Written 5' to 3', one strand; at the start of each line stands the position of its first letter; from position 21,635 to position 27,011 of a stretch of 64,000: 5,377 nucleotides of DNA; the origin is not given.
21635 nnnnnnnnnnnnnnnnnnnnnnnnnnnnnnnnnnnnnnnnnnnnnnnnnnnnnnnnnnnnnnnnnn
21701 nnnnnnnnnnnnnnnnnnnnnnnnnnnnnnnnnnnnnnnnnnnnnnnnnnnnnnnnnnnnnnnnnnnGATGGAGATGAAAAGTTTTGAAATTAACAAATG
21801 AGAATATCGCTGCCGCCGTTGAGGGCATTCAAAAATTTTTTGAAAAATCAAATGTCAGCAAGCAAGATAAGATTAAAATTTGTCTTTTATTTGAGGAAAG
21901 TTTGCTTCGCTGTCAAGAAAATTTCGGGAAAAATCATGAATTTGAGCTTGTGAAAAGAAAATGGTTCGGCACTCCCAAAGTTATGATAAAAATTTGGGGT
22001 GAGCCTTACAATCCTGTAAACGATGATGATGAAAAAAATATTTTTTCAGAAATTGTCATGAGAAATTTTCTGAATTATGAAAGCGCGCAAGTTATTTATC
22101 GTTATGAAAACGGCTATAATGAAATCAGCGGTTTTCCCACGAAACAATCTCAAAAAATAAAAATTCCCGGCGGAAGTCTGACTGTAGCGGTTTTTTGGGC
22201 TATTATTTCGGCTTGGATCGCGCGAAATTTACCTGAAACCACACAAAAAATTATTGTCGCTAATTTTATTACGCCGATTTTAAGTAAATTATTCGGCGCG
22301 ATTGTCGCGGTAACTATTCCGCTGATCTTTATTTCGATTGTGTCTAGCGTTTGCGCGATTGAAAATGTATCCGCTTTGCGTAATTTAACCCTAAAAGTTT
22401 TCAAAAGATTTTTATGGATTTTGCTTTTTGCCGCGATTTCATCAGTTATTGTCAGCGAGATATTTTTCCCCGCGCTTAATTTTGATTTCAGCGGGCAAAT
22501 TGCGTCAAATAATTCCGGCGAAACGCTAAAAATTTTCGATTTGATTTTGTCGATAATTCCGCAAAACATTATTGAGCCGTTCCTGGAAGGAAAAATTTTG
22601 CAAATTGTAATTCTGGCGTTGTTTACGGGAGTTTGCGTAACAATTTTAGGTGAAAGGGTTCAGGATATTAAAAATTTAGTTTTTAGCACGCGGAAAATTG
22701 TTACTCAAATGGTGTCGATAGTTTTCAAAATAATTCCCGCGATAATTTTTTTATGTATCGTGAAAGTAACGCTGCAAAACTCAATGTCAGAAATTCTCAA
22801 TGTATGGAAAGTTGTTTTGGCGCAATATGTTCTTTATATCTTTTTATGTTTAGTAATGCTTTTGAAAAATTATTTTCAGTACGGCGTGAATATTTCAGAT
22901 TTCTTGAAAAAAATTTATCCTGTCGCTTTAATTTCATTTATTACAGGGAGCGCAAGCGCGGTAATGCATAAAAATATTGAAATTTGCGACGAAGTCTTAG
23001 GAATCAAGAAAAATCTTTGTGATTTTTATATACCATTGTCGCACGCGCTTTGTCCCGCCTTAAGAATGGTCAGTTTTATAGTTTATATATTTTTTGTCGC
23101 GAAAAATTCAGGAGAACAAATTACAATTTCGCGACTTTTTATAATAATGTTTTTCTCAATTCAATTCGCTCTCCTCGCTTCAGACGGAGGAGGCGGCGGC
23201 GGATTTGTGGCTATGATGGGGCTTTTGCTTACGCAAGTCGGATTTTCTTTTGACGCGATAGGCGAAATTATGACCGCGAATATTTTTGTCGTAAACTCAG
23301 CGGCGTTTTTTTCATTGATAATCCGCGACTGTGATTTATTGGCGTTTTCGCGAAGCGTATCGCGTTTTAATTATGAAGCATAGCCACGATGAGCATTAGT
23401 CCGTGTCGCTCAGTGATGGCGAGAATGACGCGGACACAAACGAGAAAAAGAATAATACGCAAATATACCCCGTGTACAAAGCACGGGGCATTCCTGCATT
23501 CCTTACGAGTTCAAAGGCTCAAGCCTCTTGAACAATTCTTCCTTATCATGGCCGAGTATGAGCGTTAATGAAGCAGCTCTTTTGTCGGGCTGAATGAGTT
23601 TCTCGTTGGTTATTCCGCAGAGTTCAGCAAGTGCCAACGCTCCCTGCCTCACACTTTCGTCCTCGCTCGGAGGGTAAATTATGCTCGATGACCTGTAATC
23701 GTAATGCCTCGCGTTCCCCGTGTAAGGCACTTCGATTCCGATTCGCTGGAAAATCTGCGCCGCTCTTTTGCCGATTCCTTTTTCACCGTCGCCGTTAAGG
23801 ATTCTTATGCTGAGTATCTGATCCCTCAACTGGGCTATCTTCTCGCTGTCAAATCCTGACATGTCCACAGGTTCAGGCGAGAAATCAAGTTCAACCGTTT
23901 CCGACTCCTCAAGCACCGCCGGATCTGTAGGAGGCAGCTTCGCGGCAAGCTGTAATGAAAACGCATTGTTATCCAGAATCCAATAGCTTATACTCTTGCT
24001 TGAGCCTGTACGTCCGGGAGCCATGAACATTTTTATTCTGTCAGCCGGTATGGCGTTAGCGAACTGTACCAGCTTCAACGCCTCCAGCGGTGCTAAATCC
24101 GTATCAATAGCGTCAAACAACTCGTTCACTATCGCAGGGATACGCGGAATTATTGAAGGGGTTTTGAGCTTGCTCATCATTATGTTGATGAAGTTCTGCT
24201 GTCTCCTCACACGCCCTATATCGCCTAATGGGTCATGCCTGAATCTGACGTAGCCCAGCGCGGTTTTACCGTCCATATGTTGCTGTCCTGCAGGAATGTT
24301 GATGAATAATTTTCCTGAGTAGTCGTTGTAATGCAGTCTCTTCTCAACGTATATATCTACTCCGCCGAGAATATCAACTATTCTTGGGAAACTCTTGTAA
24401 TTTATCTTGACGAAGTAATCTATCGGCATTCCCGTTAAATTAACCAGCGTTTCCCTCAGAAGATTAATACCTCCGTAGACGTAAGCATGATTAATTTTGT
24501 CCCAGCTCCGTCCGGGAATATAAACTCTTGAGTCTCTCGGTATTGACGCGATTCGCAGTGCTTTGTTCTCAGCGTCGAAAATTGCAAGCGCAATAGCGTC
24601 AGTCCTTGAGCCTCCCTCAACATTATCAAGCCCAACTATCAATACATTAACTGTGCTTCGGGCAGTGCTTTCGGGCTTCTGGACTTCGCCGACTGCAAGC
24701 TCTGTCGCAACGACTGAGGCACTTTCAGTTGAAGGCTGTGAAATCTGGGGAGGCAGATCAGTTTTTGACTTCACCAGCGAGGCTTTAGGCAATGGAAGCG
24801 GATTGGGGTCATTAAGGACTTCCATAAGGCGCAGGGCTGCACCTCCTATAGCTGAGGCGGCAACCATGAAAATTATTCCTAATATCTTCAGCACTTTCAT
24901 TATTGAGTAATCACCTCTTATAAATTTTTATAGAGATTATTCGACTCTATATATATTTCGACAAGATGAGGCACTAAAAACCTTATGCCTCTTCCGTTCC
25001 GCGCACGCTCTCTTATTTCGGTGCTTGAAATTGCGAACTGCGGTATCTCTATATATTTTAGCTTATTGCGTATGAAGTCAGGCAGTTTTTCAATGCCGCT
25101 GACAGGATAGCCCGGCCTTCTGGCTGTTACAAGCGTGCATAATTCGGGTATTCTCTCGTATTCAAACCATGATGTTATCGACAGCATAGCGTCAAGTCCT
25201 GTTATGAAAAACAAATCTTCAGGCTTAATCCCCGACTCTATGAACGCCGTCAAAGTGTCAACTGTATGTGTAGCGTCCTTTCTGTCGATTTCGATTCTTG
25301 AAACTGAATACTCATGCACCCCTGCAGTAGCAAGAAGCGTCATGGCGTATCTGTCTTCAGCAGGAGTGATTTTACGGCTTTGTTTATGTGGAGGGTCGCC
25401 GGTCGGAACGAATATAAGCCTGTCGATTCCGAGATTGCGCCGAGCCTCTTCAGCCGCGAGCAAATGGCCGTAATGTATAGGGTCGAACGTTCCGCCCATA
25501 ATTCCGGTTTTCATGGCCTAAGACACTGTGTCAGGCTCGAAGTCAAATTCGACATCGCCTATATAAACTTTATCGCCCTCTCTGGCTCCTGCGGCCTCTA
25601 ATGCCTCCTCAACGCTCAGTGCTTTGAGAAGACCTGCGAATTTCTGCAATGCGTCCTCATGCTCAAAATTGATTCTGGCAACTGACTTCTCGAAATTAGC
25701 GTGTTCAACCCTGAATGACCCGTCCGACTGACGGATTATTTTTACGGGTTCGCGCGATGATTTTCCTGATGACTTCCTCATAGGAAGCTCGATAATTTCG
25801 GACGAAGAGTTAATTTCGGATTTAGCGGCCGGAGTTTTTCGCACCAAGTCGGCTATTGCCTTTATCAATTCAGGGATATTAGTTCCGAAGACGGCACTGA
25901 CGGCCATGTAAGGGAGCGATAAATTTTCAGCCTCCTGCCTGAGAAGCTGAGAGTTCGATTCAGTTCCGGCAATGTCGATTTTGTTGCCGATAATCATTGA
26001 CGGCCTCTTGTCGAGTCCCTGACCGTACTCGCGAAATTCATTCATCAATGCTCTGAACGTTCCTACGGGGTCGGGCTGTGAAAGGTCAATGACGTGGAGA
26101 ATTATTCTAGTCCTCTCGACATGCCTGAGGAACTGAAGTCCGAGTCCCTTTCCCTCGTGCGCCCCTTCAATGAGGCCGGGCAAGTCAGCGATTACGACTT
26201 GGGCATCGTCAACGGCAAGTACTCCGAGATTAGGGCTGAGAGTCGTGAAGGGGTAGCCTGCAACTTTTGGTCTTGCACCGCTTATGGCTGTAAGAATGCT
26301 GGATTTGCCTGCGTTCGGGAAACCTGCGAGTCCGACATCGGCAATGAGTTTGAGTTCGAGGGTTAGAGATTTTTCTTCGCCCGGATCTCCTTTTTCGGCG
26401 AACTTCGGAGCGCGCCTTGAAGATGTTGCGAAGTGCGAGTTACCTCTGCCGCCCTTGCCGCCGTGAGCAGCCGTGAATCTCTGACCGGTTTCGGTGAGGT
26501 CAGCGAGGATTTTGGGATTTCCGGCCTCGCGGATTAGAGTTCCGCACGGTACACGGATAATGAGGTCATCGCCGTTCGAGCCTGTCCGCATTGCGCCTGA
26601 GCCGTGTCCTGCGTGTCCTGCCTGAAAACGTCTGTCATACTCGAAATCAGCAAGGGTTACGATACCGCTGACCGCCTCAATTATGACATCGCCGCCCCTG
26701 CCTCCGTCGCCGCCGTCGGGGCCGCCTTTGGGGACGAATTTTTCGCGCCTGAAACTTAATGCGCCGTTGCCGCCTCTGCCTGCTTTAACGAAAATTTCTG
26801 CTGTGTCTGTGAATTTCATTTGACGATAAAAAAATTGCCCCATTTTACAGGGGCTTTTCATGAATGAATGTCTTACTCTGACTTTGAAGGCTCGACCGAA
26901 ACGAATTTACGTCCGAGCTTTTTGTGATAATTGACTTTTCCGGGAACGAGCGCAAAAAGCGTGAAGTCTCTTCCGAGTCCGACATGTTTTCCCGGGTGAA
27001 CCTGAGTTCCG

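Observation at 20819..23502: AT-rich two-gene islet: prokaryotic viperin plus a transporter-fold partner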

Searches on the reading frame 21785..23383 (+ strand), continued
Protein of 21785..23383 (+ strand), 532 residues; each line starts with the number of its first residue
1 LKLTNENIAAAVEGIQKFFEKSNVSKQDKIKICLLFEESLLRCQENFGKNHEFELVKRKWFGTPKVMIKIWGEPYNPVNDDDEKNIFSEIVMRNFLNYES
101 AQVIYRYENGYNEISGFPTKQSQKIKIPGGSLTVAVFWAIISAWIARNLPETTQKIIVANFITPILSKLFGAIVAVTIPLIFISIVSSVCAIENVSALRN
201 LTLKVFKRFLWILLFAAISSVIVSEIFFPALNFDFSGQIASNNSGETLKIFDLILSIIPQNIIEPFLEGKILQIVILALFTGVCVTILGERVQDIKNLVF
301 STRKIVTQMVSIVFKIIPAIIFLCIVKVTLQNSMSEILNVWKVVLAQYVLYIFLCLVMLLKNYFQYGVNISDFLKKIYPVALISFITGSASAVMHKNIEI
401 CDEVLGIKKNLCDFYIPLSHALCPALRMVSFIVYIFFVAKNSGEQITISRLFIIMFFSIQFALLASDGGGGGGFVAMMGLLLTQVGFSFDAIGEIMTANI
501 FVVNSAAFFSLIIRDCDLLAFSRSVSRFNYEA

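Call 74: search_protein_families(library=pfam, proteins=[L001:4132-4815:-, L001:2651-4162:-, L001:1453-2340:-, L001:7616-8314:-, L039:5011-6549:+], max_evalue=0.001)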
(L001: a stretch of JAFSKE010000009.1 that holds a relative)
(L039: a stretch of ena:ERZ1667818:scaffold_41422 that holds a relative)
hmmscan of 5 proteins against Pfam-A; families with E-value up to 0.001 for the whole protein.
L001:4132-4815:- (227 aa): 8 families
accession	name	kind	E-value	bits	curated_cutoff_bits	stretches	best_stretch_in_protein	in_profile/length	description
PF02742.21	Fe_dep_repr_C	-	5e-16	58.9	27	1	67-134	1-68/70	Iron dependent repressor, metal binding and dimerisation domain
PF01325.25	Fe_dep_repress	-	7.5e-12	45.7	26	1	5-62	1-58/60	Iron dependent repressor, N-terminal DNA binding domain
PF12802.13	MarR_2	-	1.5e-08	35.1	27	1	18-58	12-52/61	MarR family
PF01047.28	MarR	-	4.3e-05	23.8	24.6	1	17-57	9-48/59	MarR family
PF09339.16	HTH_IclR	-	0.00017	21.7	22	1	19-57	11-49/52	IclR helix-turn-helix domain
PF13412.12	HTH_24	-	0.0002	21.3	21.9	1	25-53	17-44/48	Winged helix-turn-helix DNA-binding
PF12840.13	HTH_20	-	0.00027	21.3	27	1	23-58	15-50/51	Helix-turn-helix domain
PF04023.20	FeoA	-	0.00031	21.2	23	1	152-221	1-73/74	FeoA domain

L001:2651-4162:- (503 aa): 2 families
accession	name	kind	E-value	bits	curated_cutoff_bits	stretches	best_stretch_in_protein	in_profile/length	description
PF00370.27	FGGY_N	-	1.4e-34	120.2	28.8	1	14-264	1-244/245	FGGY family of carbohydrate kinases, N-terminal domain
PF02782.22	FGGY_C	-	1.1e-12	48.6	27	1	277-464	4-197/198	FGGY family of carbohydrate kinases, C-terminal domain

L001:1453-2340:- (295 aa): 2 families
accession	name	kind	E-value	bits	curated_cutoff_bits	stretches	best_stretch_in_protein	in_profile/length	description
PF00483.29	NTP_transferase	-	2.1e-28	100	21.2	1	17-272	7-239/245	Nucleotidyl transferase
PF12804.13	NTP_transf_3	-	0.0009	19.9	27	0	16-161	5-117/160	MobA-like NTP transferase domain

L001:7616-8314:- (232 aa): 3 families
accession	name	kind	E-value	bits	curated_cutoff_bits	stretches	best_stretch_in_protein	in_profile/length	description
PF00005.33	ABC_tran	-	1e-33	117.2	25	1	21-166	1-136/137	ABC transporter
PF02463.25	SMC_N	-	6.8e-05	22.8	40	0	34-207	27-208/220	RecF/RecN/SMC N terminal domain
PF13304.12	AAA_21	-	0.0004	21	27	0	129-200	228-302/304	AAA domain, putative AbiEii toxin, Type IV TA system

L039:5011-6549:+ (513 aa): 8 families
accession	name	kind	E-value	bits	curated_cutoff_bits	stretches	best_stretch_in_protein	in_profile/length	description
PF17871.7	AAA_lid_9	-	7.5e-32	109.8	22.8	1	356-457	1-102/104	AAA lid domain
PF02861.25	Clp_N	-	1.2e-28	99.5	20.7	2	94-145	1-52/53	Clp amino terminal domain, pathogenicity island component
PF00004.35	AAA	-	8.4e-15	55.8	21.2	1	217-335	2-113/131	ATPase family associated with various cellular activities (AAA)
PF13191.12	AAA_16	-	2.9e-09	38.1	32.6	1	194-240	2-51/167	AAA ATPase domain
PF05621.17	TniB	-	5.1e-06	26.5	22.4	0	256-353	91-185/189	Bacterial TniB protein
PF13401.12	AAA_22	-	0.00025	21.8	27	0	211-302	3-97/130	AAA domain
PF07728.20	AAA_5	-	0.00041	20.8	22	0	217-297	3-78/139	AAA domain (dynein-related subfamily)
PF01637.24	ATPase_2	-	0.00069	19.9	33.2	0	197-233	4-40/225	ATPase domain predominantly from Archaea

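Call 80: find_related_loci(query=A1, collection=viral_contigs, flank=6000)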
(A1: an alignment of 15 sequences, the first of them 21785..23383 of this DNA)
Query A1 (532 aa) in viral_contigs; peptide patterns used: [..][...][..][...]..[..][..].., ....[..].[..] (x = any residue, [..] = any of these).
53 stretches matched a pattern, but none encodes a relative of the query by tblastn (E <= 1e-3).

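Call 81: search_dna_similar(query=window:21785-23383:+, collection=plasmids, mode=protein, max_evalue=1e-10, max_rows=10)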
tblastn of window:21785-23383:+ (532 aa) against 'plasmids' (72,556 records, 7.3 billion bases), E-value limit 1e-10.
Records with a match: 40; places in all: 44; records where one place covers at least 80% of the query: 0.
Best place of each record, by identity: <60% 40.
By first word of the organism name: Bradyrhizobium 9; Vibrio 6; Bacillus 5; Cytobacillus 4; Acinetobacter 4; Peptoclostridium 1; Acetoanaerobium 1; Photobacterium 1; Thalassospira 1; Phaeobacter 1; and 7 more.
By predicted mobility (MOB-suite, as given by PLSDB): non-mobilizable 22; mobilizable 13; conjugative 5.
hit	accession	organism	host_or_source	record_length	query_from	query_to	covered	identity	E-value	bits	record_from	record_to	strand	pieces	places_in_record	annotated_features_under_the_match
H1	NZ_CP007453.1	Peptoclostridium acidaminophilum DSM 3953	black mud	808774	120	492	70%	25.5%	1e-16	91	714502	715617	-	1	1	dicarboxylate/amino acid:cation symporter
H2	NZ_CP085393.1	Cytobacillus oceanisediminis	single cell,soil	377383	120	493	70%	24.6%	4e-15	86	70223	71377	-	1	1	dicarboxylate/amino acid:cation symporter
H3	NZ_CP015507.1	Cytobacillus oceanisediminis 2691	seawater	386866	120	493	70%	24.6%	4e-15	86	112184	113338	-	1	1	dicarboxylate/amino acid:cation symporter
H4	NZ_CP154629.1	Acetoanaerobium noterae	cell culture,Sludge of a digestion ...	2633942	168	496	62%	27.7%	4e-18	96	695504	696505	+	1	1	none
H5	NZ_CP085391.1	Cytobacillus firmus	single cell,soil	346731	120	493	70%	24.1%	8e-14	82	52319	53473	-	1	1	dicarboxylate/amino acid:cation symporter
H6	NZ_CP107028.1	Cytobacillus firmus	whole organism,soil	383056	120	493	70%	24.1%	8e-14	82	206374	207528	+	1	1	dicarboxylate/amino acid:cation symporter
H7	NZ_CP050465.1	Vibrio campbellii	single cell,seawater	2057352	141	496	67%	23.5%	8e-16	89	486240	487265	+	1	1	none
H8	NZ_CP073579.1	Photobacterium sp. GJ3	-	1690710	159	492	63%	24.8%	6e-14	83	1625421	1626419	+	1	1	record has no annotation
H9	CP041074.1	Bacillus tropicus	Oryctes gigas,whole organism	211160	178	492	59%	25.2%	1e-14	85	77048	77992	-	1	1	dicarboxylate/amino acid:cation symporter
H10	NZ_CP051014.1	Bacillus tropicus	Oryctes gigas,whole organism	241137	178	492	59%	25.2%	1e-14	85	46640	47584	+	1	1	dicarboxylate/amino acid:cation symporter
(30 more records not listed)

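Call 87: search_protein_families(library=ncbifam, proteins=[L028:7913-8881:-, L028:6992-7909:-, L028:8878-10077:-], max_evalue=0.00001)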
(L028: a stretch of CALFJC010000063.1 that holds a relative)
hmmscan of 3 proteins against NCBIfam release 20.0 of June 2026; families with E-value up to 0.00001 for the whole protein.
L028:7913-8881:- (322 aa): 57 families (the best 25 are shown)
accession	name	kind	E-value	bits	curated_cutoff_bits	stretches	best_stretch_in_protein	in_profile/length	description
TIGR02666.1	moaA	equivalog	3.9e-104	348.2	284.05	1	1-322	1-336/336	GTP 3',8-cyclase MoaA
TIGR02668.1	moaA_archaeal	equivalog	7e-68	228.8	325.25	1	1-300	1-298/303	GTP 3',8-cyclase MoaA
NF001199.0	PRK00164.2-1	equivalog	1.1e-65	221.9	231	1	1-300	3-301/308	GTP 3',8-cyclase MoaA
NF045646.2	rSAM_Se_TrsS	equivalog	2.8e-23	82.2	490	1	13-190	89-267/441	radical SAM (seleno)protein TrsS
NF045702.1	rSAM_GDGT_ether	equivalog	1.8e-22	79.6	450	1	11-190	87-269/486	tetraether lipid synthase Tes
TIGR04317.1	W_rSAM_matur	equivalog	1.4e-19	70.5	380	1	12-146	6-136/349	tungsten cofactor oxidoreductase radical SAM maturase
NF038283.1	viperin_w_prok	equivalog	1.9e-17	63.4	180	1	16-134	8-129/281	viperin family antiviral radical SAM protein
NF050035.1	rSAM_WgK_link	exception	5.2e-17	61.9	650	1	12-189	11-184/367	radical SAM/SPASM peptide maturase WgkB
TIGR04311.1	rSAM_Geo_metal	subfamily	2.8e-16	59.6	400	1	14-136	7-129/423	radical SAM/SPASM family putative metalloenzyme maturase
TIGR04055.1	rSAM_NirJ2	equivalog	8.4e-16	58.4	500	1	16-192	6-180/326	putative heme d1 biosynthesis radical SAM protein NirJ2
TIGR02109.1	PQQ_syn_pqqE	equivalog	5.4e-15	55.2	381.35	1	15-174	12-169/358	pyrroloquinoline quinone biosynthesis protein PqqE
TIGR04347.1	pseudo_SAM_Halo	equivalog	1.9e-14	53.7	525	1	15-143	43-168/390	TIGR04347 family pseudo-SAM/SPASM protein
TIGR02495.1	NrdG2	equivalog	9.2e-14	51.2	131.15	1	19-125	25-127/193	anaerobic ribonucleoside-triphosphate reductase activating protein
TIGR04054.1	rSAM_NirJ1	equivalog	1.7e-13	49.9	650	1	15-147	41-170/387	putative heme d1 biosynthesis radical SAM protein NirJ1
TIGR04545.1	rSAM_ahbD_hemeb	equivalog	5.8e-13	49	500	1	15-211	5-200/339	heme b synthase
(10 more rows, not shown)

L028:6992-7909:- (305 aa): 5 families
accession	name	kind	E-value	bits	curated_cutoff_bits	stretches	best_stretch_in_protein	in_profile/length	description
NF011069.0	PRK14499.1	equivalog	1.6e-50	172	457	1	2-141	163-305/308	cyclic pyranopterin monophosphate synthase MoaC/MOSC-domain-containing protein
NF002947.1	PRK03604.1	equivalog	1.4e-42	146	285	1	146-302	145-300/301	bifunctional molybdenum cofactor biosynthesis protein MoaC/MoaB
NF006932.0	PRK09417.1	equivalog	2.5e-37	128.2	158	1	149-286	6-145/193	molybdopterin adenylyltransferase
TIGR00177.1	molyb_syn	domain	4.5e-28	98.1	85.35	1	148-287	3-145/148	molybdenum cofactor synthesis domain-containing protein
TIGR02667.1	moaB_proteo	equivalog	5.5e-24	84.7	222.4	1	144-290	2-148/163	molybdenum cofactor biosynthesis protein B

L028:8878-10077:- (399 aa): 7 families
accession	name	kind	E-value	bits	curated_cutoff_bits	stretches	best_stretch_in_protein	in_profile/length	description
NF007960.1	PRK10680.1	equivalog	3.6e-91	305.9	440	1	11-397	2-399/401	molybdopterin molybdotransferase MoeA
NF011068.0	PRK14498.1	equivalog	1.3e-87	294.4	534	1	10-396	10-407/647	molybdopterin biosynthesis protein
NF011060.0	PRK14491.1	equivalog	3.2e-77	260.3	532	1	8-397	198-592/598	bifunctional molybdopterin-guanine dinucleotide biosynthesis adaptor protein MobB/molybdopterin molybdotransferase MoeA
NF045515.2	Glp_gephyrin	equivalog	1e-67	228.7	475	1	12-399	3-403/403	molybdotransferase-like divisome protein Glp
NF011067.0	PRK14497.1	equivalog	1.2e-66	225.5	536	1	11-326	12-328/546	putative molybdopterin biosynthesis protein MoeA/unknown domain fusion protein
NF050098.1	MoeA_actino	exception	1.7e-63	214.8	560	1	25-399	15-400/400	molybdopterin molybdotransferase MoeA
TIGR00177.1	molyb_syn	domain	1.1e-23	83.8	85.35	1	179-315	1-148/148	molybdenum cofactor synthesis domain-containing protein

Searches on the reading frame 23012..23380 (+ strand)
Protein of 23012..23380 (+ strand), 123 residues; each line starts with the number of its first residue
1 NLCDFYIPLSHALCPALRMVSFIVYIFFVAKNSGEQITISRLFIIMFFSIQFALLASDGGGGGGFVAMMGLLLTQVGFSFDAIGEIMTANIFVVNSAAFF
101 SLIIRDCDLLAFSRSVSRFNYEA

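Call 83: search_solved_structures(query=window:23012-23380:+, max_evalue=10, show_alignments=3)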
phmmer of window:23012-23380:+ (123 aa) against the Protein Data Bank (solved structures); distinct sequences matched with E-value up to 10: 0.

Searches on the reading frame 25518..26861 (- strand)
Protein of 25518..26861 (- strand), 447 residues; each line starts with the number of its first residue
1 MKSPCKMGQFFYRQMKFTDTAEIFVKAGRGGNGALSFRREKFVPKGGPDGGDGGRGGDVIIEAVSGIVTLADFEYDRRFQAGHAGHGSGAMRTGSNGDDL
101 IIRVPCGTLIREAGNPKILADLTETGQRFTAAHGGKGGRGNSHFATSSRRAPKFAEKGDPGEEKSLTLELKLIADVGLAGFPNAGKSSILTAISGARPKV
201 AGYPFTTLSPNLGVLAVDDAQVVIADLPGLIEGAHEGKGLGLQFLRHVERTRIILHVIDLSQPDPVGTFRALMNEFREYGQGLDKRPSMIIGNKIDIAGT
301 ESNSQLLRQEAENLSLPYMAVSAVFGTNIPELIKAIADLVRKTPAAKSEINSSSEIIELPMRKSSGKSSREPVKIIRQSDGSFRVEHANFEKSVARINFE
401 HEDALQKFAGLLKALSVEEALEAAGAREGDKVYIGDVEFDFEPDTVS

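Call 68: list_cluster_members(proteins=[window:25518-26861:-, window:23503-24900:-, window:19880-20818:-, window:20943-21767:+, window:21785-23383:+])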
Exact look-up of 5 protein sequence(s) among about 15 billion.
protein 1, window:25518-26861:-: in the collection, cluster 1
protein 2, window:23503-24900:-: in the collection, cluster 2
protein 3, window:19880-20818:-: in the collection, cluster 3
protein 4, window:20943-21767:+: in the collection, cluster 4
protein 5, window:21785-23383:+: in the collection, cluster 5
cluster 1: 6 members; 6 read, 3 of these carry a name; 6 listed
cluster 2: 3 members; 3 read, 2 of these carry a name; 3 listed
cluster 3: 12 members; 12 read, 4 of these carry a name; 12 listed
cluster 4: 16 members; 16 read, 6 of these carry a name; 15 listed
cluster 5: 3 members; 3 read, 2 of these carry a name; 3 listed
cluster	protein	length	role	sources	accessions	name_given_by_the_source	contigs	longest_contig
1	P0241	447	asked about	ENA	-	-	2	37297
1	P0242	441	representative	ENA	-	-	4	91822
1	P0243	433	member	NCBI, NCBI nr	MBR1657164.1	MAG: GTPase ObgE [Synergistaceae bacterium] | GTPase ObgE [Synergistaceae bacterium]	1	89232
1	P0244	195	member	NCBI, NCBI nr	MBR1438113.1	MAG: 50S ribosome-binding GTPase, partial [Synergistaceae bacterium] | 50S ribosome-binding GTPase [Synergistaceae bacterium]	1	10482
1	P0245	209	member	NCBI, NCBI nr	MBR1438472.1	MAG: Obg family GTPase CgtA, partial [Synergistaceae bacterium] | Obg family GTPase CgtA [Synergistaceae bacterium]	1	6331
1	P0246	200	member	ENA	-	-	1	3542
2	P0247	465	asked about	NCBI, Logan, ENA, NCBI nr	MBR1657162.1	MAG: LCP family protein [Synergistaceae bacterium] | LCP family protein [Synergistaceae bacterium]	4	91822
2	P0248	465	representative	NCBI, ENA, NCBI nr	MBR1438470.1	MAG: LCP family protein [Synergistaceae bacterium] | LCP family protein [Synergistaceae bacterium]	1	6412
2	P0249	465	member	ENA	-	-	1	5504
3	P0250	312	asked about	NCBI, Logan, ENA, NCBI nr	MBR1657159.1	MAG: tripartite tricarboxylate transporter substrate binding protein [Synergistaceae ... | tripartite tricarboxylate transporter substrate binding protein [Synergistaceae bacterium]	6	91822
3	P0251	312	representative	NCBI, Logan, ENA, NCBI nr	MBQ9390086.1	MAG: tripartite tricarboxylate transporter substrate binding protein [Synergistaceae ... | tripartite tricarboxylate transporter substrate binding protein [Synergistaceae bacterium]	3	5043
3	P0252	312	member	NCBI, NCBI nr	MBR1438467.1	MAG: tripartite tricarboxylate transporter substrate binding protein [Synergistaceae ... | tripartite tricarboxylate transporter substrate binding protein [Synergistaceae bacterium]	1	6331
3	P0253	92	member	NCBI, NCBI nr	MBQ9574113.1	MAG: hypothetical protein IJR27_02425, partial [Synergistaceae bacterium] | hypothetical protein [Synergistaceae bacterium]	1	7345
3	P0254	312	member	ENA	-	-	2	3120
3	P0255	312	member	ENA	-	-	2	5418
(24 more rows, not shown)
